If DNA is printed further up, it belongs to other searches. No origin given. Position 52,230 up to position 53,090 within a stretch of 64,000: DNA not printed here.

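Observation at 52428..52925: GGDEF domain with Ser at the guanine-specifying Asp position, a GGDDF motif and no I-site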

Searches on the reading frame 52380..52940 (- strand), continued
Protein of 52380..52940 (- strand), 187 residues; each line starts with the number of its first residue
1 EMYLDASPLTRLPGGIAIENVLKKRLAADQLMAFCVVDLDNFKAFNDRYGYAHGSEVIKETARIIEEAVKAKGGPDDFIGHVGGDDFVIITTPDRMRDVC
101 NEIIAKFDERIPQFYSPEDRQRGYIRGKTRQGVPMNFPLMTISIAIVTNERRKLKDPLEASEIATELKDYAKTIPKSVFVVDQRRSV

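Call 37: fold_search(model_id=the predicted structure, library=pdb)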
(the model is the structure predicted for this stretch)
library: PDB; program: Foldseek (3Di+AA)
matches with E <= 10: 1205; with E <= 0.001: 160
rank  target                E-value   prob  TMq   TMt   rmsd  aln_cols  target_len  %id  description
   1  3ign                  7.5e-11  1.00  0.68  0.76   5.8       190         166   22  Crystal Structure of the GGDEF domain from Marinobacter aquaeolei diguanylate cyclase complexed with c-di-GMP - Northeas (released 2009-08-11)
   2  4zvf                  8.5e-11  1.00  0.68  0.77   5.8       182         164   17  Crystal structure of GGDEF domain of the E. coli DosC - form II (GTP-alpha-S-bound) (released 2015-11-11)
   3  4zvg_A                9.6e-11  1.00  0.67  0.75   5.6       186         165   17  Crystal structure of GGDEF domain of the E. coli DosC - form III (released 2015-11-11)
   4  4zmm_A                1.1e-10  1.00  0.69  0.78   5.8       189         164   20  GGDEF domain of Dcsbis complexed with c-di-GMP (released 2016-05-04)
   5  4zve                  1.4e-10  1.00  0.64  0.73   6.0       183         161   18  Crystal structure of GGDEF domain of the E. coli DosC - form I (apo-form) (released 2015-11-11)
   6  6tts_A                1.7e-10  1.00  0.70  0.76   5.7       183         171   20  Crystal structure of the GGDEF domain of DgcB from Caulobacter crescentus in complex with c-di-GMP (released 2021-01-13)
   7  7a7e_B                1.9e-10  1.00  0.68  0.72   6.2       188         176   21  Structure of a delta-N mutant - E232start - of PA1120 (TpbB or YfiN) from Pseudomonas aeruginosa (PAO1) comprising onl (released 2021-07-07)
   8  6ttr_B                3.2e-10  1.00  0.69  0.66   5.8       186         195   19  Crystal Structure of the coiled coil and GGDEF domain of DgcB from Caulobacter crescentus in complex with c-di-GMP (released 2021-01-13)
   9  4zvh_A                3.2e-10  1.00  0.63  0.72   6.0       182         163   19  Crystal structure of GGDEF domain of the E. coli DosC - form IV (released 2015-11-11)
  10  7a7e_A                3.4e-10  1.00  0.68  0.74   6.2       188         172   21  Structure of a delta-N mutant - E232start - of PA1120 (TpbB or YfiN) from Pseudomonas aeruginosa (PAO1) comprising onl (released 2021-07-07)
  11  4zmm_B                3.4e-10  1.00  0.66  0.75   6.0       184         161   21  GGDEF domain of Dcsbis complexed with c-di-GMP (released 2016-05-04)
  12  3bre_B                3.6e-10  1.00  0.68  0.41   4.9       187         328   16  Crystal Structure of P.aeruginosa PA3702 (released 2008-04-01)
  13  4rnh                  4.9e-10  1.00  0.64  0.30   6.2       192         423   19  PaMorA tandem diguanylate cyclase - phosphodiesterase, c-di-GMP complex (released 2014-11-19)
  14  5euh_A                6.0e-10  1.00  0.72  0.82   3.1       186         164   22  Crystal structure of the c-di-GMP-bound GGDEF domain of P. fluorescens GcbC (released 2015-12-30)
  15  9cmf_A                6.4e-10  1.00  0.66  0.17   5.9       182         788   16  Substrate bound DosP (released 2024-11-20)
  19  2wb4_A                1.1e-09  1.00  0.68  0.29   6.5       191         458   19  activated diguanylate cyclase PleD in complex with c-di-GMP (released 2010-04-21)
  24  9g85_C                1.7e-09  1.00  0.62  0.29   7.1       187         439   21  Structure of Response regulator PleD in complex with c-diGMP and ppGpp (released 2025-08-06)
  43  9g85_B                7.9e-09  1.00  0.62  0.28   7.3       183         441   21  Structure of Response regulator PleD in complex with c-diGMP and ppGpp (released 2025-08-06)
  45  9g85_A                8.4e-09  1.00  0.63  0.28   7.2       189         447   21  Structure of Response regulator PleD in complex with c-diGMP and ppGpp (released 2025-08-06)
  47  9g85_D                1.1e-08  1.00  0.61  0.28   7.4       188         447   20  Structure of Response regulator PleD in complex with c-diGMP and ppGpp (released 2025-08-06)
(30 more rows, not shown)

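Call 44: find_encoding_contigs(protein=P0089, flank=5000, max_places=2)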
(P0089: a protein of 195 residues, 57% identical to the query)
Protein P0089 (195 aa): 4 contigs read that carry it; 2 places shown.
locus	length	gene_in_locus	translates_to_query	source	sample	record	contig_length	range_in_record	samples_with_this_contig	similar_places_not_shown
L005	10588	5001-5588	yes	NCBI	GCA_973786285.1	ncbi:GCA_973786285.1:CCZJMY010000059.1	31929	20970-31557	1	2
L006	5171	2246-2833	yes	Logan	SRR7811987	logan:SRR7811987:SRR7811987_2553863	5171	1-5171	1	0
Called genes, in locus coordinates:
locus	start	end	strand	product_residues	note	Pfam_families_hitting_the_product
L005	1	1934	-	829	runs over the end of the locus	PF00317:Ribonuc_red_lgN, PF02867:Ribonuc_red_lgC, PF12637:TSCPD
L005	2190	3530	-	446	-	PF00875:DNA_photolyase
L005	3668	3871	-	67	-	-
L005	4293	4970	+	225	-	-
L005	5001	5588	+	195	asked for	PF00990:GGDEF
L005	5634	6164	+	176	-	-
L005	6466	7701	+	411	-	PF00375:SDF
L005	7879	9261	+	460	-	PF00206:Lyase_1, PF14698:ASL_C2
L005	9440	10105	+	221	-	PF04255:DUF433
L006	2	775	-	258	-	?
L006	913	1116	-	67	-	-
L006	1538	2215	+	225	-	-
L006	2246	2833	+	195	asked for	PF00990:GGDEF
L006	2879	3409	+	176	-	-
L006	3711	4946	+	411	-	PF00375:SDF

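Call 45: find_encoding_contigs(protein=P0056, flank=5000, max_places=2)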
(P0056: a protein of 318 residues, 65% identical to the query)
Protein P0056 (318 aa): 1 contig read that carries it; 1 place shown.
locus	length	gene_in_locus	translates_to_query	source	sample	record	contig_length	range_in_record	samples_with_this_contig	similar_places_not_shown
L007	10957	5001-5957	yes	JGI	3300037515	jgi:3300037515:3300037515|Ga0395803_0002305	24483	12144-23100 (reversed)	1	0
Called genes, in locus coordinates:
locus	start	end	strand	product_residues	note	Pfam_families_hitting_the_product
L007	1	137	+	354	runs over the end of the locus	-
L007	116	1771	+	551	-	PF00037:Fer4 (weak), PF12837:Fer4_6 (weak), PF12838:Fer4_7, PF13183:Fer4_8, PF13187:Fer4_9, PF13484:Fer4_16 (weak), PF00037:Fer4 (weak), PF01645:Glu_synthase, +5 more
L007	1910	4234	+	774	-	PF01493:GXGXG, PF14691:Fer4_20, PF03486:HI0933_like (faint), PF07992:Pyr_redox_2, PF13450:NAD_binding_8, PF13738:Pyr_redox_3, PF12838:Fer4_7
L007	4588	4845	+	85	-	-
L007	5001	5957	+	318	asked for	PF00672:HAMP, PF00990:GGDEF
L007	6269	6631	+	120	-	PF07509:DUF1523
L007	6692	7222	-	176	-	-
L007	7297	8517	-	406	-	PF05977:MFS_3, PF07690:MFS_1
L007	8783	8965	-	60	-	-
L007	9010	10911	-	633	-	PF00009:GTP_EFTU, PF01926:MMR_HSR1, PF03144:GTP_EFTU_D2, PF25461:Beta-barrel_SelB, PF09106:WHD_2nd_SelB, PF09107:WHD_3rd_SelB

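Call 46: find_encoding_contigs(protein=P0100, flank=5000, max_places=2)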
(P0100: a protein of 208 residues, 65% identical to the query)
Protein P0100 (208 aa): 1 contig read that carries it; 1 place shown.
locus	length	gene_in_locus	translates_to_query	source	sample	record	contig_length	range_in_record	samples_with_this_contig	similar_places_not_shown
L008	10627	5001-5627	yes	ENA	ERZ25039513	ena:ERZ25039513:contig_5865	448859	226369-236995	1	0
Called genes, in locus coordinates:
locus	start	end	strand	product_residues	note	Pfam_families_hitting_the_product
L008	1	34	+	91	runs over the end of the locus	-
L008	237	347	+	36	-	-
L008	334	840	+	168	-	-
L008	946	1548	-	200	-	PF02562:PhoH, PF13245:AAA_19 (weak), PF13604:AAA_30 (weak)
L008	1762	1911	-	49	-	-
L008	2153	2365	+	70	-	-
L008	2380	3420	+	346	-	PF00912:Transgly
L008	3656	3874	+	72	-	-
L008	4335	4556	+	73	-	-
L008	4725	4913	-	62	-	-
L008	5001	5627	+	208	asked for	PF00990:GGDEF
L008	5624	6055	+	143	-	-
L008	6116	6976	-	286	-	-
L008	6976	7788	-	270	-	PF12679:ABC2_membrane_2, PF12698:ABC2_membrane_3 (weak), PF12730:ABC2_membrane_4 (weak), PF10920:DUF2705 (weak), PF13346:ABC2_membrane_5 (weak)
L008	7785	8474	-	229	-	PF00005:ABC_tran, PF13304:AAA_21 (weak)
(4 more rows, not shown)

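Call 55: search_protein_representatives(protein=window:52380-52940:-)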
Query: 187 residues. Proteins with E-value up to 0.001 (for the whole library): 41605; up to 1e-10: 3305; up to 1e-30: 872. The best 150 are listed.
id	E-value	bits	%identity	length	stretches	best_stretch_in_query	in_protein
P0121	4.9e-86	303.5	75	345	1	1-185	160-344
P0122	1.1e-75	269.7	64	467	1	2-184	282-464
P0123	6.2e-75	267.3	64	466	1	1-185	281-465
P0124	8.4e-70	250.6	57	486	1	1-185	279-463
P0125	3.2e-69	248.7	60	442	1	1-184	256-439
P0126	1.9e-68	246.2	57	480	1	2-186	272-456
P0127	1.3e-67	243.5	60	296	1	1-186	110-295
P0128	2.4e-66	239.3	58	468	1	1-185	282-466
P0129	3.4e-66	238.9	59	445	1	1-186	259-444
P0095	4.2e-66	238.6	60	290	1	2-185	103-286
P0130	4.2e-65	235.3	61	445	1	2-185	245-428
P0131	1.2e-64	233.8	57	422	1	1-185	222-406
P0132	1.9e-64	233.2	61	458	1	1-185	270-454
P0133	1.6e-63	230.1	55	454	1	1-185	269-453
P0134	1.9e-63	229.9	56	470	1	2-184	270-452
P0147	3.2e-59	216.1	54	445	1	2-186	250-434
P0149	2.4e-58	213.3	54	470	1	1-185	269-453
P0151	7.9e-58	211.6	53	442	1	2-185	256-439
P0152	1.5e-57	210.7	50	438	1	2-186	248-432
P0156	4.5e-56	205.9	51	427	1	2-186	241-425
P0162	3.9e-55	202.8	52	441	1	2-185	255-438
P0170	3.2e-53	196.6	48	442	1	3-186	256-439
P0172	3.8e-53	196.3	48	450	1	2-183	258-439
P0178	8.0e-52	192.0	50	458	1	1-181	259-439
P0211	1.1e-47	178.5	48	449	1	1-186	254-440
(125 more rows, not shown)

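Call 58: list_cluster_members(proteins=[P0147, P0149, P0151, P0152, P0156, P0162, P0170, P0211, P0172, P0178])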
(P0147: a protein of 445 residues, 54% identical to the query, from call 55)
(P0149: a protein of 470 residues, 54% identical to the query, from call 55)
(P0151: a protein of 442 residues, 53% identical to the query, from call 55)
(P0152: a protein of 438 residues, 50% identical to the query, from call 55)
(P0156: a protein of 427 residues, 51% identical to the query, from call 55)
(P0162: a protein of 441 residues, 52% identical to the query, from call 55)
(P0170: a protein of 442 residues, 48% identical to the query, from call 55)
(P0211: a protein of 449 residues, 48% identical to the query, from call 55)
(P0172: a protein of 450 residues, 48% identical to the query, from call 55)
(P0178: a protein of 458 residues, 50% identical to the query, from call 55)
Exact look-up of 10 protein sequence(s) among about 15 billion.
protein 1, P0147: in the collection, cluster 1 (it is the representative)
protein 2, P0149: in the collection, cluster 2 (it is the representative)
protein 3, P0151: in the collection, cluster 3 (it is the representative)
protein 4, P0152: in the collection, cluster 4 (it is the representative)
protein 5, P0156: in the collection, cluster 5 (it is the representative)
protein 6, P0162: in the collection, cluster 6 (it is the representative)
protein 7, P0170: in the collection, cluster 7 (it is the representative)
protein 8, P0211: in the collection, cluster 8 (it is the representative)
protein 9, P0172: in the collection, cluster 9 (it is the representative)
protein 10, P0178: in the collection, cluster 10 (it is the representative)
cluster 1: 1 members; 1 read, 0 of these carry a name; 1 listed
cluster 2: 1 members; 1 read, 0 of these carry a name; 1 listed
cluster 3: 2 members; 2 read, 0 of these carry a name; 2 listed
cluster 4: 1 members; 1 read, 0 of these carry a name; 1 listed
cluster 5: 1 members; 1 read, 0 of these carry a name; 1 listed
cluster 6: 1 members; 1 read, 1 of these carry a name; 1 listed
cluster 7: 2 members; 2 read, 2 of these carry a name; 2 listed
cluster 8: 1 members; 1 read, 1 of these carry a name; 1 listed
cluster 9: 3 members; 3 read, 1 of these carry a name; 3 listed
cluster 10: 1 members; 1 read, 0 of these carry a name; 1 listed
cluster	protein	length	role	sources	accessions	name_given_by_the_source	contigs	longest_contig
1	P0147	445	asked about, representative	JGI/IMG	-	-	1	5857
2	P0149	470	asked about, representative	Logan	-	-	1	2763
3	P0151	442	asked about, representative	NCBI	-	-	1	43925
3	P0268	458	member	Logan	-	-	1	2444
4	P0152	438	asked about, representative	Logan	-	-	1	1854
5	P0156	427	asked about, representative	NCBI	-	-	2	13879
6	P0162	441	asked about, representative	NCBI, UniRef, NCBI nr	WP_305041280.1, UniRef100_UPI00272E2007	GGDEF domain-containing protein [Geoalkalibacter sp.] | GGDEF domain-containing protein n=1 Tax=Geoalkalibacter sp. TaxID=3041440 ...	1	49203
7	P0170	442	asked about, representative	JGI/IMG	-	diguanylate cyclase (GGDEF)-like protein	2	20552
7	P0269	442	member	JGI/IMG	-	diguanylate cyclase (GGDEF)-like protein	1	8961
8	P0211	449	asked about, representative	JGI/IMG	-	diguanylate cyclase (GGDEF)-like protein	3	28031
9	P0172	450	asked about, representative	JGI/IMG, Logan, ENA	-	-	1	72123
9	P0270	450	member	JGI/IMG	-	GGDEF domain-containing protein/CHASE3 domain sensor protein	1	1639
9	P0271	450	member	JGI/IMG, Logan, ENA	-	-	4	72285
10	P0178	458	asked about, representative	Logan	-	-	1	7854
